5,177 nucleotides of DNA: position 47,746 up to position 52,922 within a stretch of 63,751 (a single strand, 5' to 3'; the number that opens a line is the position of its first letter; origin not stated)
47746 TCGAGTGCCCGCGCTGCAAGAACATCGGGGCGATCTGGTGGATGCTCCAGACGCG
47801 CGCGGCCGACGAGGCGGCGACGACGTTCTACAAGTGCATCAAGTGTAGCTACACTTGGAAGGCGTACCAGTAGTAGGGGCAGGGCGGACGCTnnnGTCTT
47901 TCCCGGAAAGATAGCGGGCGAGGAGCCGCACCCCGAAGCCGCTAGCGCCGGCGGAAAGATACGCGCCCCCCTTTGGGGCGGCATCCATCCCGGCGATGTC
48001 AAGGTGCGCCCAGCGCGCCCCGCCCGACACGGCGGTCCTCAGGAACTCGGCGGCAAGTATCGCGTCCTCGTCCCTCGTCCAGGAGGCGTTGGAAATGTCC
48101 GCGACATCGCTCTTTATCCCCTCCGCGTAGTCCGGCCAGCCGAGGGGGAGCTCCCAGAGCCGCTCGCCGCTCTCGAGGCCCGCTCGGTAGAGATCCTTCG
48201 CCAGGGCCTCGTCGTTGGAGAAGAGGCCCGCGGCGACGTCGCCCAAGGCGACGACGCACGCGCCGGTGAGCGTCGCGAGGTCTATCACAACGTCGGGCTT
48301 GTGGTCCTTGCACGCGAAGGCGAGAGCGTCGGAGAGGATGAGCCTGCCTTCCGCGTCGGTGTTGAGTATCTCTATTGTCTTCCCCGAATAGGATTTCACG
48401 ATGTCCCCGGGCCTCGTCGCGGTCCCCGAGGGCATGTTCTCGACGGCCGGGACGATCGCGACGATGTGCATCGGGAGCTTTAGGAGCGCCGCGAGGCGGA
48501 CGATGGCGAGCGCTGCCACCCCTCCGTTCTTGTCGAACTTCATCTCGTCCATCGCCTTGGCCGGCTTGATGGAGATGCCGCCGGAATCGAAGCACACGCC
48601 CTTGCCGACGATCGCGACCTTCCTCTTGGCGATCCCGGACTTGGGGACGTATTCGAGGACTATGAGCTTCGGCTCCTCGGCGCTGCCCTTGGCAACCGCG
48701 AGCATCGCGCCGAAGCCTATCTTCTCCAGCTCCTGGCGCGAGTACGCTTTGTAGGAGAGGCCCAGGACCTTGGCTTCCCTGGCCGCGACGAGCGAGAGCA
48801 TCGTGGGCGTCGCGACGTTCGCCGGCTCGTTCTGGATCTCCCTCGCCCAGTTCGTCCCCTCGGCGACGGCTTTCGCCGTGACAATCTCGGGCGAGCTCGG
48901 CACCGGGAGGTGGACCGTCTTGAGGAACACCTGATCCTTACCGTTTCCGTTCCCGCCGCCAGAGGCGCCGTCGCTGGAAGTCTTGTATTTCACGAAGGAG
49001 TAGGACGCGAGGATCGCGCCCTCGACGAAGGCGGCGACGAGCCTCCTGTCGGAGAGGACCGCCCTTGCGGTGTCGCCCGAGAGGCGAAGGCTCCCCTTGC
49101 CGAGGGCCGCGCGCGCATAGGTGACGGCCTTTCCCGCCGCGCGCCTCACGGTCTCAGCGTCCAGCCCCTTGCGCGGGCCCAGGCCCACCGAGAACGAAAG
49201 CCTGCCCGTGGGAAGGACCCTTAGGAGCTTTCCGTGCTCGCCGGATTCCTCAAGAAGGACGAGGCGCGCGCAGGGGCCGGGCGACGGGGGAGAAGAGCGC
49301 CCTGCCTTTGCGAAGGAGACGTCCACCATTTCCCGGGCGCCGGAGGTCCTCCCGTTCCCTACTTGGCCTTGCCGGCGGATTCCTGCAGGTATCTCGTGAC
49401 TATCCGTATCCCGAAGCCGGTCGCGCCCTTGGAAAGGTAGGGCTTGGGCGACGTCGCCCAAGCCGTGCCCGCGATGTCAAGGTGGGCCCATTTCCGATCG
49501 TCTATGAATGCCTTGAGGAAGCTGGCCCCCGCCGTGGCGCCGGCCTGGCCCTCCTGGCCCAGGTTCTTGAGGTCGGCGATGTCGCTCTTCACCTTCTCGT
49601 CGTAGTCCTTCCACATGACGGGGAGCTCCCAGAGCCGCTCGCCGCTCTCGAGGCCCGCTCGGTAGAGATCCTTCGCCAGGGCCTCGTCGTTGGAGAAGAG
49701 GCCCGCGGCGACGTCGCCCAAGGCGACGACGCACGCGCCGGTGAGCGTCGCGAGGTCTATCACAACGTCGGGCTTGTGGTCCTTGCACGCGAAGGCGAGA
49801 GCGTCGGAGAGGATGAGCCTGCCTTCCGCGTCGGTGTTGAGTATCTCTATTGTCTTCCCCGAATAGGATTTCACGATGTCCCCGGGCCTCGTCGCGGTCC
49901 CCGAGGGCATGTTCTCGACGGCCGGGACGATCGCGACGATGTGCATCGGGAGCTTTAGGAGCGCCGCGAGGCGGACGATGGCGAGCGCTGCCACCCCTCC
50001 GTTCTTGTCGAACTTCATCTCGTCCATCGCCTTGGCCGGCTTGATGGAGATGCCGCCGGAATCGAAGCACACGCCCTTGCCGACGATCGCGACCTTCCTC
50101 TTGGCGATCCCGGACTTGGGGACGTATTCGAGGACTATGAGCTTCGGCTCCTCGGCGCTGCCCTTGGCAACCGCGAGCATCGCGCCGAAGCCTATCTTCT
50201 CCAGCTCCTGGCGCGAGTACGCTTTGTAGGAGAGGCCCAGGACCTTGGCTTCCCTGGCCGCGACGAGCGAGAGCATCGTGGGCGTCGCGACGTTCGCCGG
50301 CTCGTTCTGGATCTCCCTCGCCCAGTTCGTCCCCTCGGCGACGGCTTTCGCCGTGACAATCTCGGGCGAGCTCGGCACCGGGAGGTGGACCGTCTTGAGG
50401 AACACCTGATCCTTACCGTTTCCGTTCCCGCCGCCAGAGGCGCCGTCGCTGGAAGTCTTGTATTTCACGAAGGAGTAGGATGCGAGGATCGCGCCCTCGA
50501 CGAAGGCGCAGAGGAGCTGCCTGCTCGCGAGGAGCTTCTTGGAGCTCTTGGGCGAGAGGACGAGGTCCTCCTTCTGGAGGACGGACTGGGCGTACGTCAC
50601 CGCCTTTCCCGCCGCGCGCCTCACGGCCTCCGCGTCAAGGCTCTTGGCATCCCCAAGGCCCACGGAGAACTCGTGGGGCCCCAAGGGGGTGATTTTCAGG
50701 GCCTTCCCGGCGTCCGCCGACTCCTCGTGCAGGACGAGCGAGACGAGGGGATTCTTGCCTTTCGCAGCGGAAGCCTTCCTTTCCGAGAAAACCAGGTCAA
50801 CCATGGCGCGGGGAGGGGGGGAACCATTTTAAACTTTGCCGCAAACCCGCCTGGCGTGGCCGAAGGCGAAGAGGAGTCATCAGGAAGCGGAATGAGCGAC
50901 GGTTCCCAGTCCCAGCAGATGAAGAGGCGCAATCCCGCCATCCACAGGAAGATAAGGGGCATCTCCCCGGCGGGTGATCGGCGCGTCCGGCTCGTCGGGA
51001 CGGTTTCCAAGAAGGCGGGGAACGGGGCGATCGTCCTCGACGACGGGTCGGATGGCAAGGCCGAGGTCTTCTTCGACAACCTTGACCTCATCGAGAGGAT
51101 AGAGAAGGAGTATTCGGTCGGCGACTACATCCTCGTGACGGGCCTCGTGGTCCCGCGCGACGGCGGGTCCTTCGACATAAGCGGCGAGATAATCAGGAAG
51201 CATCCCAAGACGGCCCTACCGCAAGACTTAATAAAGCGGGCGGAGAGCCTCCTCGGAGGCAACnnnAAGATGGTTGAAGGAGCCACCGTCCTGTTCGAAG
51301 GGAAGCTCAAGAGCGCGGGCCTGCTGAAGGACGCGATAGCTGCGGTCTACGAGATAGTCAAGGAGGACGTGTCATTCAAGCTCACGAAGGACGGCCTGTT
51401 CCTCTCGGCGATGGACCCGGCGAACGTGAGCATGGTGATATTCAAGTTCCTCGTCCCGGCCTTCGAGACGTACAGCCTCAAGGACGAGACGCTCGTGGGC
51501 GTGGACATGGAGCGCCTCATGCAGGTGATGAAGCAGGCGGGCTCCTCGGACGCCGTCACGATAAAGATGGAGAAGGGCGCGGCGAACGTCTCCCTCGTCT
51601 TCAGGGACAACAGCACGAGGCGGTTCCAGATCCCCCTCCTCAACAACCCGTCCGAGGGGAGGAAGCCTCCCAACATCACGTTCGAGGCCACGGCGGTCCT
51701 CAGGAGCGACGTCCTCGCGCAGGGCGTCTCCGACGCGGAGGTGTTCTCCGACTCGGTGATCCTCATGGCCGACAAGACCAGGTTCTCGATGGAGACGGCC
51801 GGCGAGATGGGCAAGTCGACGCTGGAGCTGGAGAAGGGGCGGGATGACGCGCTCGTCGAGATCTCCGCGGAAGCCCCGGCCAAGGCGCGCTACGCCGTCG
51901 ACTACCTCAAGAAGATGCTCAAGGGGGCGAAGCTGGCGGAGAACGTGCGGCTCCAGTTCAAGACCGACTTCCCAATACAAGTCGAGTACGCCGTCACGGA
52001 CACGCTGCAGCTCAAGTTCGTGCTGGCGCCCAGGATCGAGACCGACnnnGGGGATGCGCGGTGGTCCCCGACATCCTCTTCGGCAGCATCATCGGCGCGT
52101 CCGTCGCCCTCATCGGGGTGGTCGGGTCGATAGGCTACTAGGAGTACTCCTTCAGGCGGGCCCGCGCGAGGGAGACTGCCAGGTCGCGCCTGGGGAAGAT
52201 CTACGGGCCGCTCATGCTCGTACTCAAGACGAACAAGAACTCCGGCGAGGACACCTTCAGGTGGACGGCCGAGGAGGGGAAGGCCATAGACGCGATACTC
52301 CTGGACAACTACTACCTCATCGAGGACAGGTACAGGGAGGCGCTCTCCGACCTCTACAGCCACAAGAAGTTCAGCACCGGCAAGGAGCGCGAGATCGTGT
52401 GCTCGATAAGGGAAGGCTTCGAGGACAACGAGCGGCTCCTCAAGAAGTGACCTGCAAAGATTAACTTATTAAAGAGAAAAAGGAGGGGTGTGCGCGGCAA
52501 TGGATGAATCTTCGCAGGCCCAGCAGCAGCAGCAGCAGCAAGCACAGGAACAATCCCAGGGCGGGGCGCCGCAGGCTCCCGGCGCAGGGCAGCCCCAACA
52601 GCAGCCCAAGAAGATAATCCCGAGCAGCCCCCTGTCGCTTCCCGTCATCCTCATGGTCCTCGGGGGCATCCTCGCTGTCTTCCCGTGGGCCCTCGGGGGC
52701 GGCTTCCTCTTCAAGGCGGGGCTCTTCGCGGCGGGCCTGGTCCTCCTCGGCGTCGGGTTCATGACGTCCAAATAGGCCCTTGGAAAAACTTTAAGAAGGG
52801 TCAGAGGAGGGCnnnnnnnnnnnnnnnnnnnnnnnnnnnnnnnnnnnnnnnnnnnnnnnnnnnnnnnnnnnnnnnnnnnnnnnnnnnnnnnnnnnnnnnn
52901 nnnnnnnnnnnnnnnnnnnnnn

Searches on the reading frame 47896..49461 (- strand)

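Call 24: search_protein_families(library=pfam, proteins=[window:47896-49461:-], max_evalue=0.001)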
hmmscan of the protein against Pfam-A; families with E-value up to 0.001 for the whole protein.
window:47896-49461:- (522 aa): 2 families
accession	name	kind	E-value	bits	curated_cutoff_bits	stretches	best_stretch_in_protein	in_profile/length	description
PF00883.26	Peptidase_M17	-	3.8e-112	375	25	1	204-514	1-309/310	Cytosol aminopeptidase family, catalytic domain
PF02789.23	Peptidase_M17_N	-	3.1e-08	34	23.4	1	92-162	58-128/129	Cytosol aminopeptidase family, N-terminal domain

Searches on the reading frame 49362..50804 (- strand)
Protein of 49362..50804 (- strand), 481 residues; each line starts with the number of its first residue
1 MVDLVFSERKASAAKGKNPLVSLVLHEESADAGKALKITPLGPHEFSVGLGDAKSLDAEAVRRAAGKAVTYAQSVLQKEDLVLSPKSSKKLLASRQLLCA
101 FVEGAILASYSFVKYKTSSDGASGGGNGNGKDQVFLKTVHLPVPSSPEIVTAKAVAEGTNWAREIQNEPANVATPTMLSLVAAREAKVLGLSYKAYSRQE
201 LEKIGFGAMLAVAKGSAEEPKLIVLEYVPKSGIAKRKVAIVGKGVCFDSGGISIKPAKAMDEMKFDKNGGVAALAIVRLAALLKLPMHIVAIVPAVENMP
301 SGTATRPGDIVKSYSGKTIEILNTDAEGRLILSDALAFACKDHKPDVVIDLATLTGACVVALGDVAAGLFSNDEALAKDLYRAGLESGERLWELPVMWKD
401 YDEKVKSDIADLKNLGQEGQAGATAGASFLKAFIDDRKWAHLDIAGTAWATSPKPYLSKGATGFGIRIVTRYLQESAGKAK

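Call 24: search_protein_families(library=pfam, proteins=[window:49362-50804:-], max_evalue=0.001)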
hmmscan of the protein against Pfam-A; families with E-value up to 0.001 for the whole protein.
window:49362-50804:- (481 aa): 2 families
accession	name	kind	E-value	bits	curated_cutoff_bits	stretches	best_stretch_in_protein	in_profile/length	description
PF00883.26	Peptidase_M17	-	1.2e-116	389.8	25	1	160-469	1-309/310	Cytosol aminopeptidase family, catalytic domain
PF02789.23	Peptidase_M17_N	-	6.4e-10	39.5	23.4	1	48-118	58-128/129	Cytosol aminopeptidase family, N-terminal domain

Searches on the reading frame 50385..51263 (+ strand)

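Call 25: search_protein_families(library=pfam, proteins=[window:50385-51263:+], max_evalue=0.001)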
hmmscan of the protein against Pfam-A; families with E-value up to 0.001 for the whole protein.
window:50385-51263:+ (293 aa): 1 family
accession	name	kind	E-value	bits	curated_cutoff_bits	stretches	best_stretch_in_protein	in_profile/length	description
PF01336.31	tRNA_anti-codon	-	7.1e-07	29.5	27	1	201-263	1-65/75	OB-fold nucleic acid binding domain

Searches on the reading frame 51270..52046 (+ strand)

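Call 3: search_protein_families(library=pfam, proteins=[window:51270-52046:+], max_evalue=1)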
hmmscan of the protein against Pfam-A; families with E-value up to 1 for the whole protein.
window:51270-52046:+ (259 aa): 4 families
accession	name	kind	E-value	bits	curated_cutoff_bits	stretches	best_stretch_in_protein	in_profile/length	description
PF00705.23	PCNA_N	-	3e-17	63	20.3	1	8-118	1-110/127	Proliferating cell nuclear antigen, N-terminal domain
PF02747.20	PCNA_C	-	2.2e-16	60.6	23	1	134-254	3-127/128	Proliferating cell nuclear antigen, C-terminal domain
PF02144.21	Rad1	-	1.6e-06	27.8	24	1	9-229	2-244/257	Repair protein Rad1/Rec1/Rad17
PF04005.17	Hus1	-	0.039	13.5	27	1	12-111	6-110/288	Hus1-like protein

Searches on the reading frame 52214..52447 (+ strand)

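Call 3: search_protein_families(library=pfam, proteins=[window:52214-52447:+], max_evalue=1)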
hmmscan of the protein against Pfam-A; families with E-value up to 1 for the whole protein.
window:52214-52447:+ (78 aa): 1 family
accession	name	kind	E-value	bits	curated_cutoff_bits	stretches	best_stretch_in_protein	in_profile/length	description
PF14096.11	DUF4274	-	0.16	12.4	27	1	1-46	8-53/76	Domain of unknown function (DUF4274)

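Call 4: search_protein_families(library=ncbifam, proteins=[window:52214-52447:+], max_evalue=1)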
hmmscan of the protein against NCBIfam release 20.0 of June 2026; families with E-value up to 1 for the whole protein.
window:52214-52447:+ (78 aa): 0 families

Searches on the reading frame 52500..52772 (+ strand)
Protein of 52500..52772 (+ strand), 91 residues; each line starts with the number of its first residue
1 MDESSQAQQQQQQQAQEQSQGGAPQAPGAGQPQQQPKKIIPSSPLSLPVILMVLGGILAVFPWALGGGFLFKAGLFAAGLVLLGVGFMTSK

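Call 3: search_protein_families(library=pfam, proteins=[window:52500-52772:+], max_evalue=1)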
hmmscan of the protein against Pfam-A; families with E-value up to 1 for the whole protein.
window:52500-52772:+ (91 aa): 1 family
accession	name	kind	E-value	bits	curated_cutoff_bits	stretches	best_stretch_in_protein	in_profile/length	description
PF09849.14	DUF2076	-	0.001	19.6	38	1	5-81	116-166/265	Uncharacterized protein conserved in bacteria (DUF2076)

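Call 4: search_protein_families(library=ncbifam, proteins=[window:52500-52772:+], max_evalue=1)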
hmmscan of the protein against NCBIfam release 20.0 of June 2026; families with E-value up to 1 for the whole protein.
window:52500-52772:+ (91 aa): 0 families
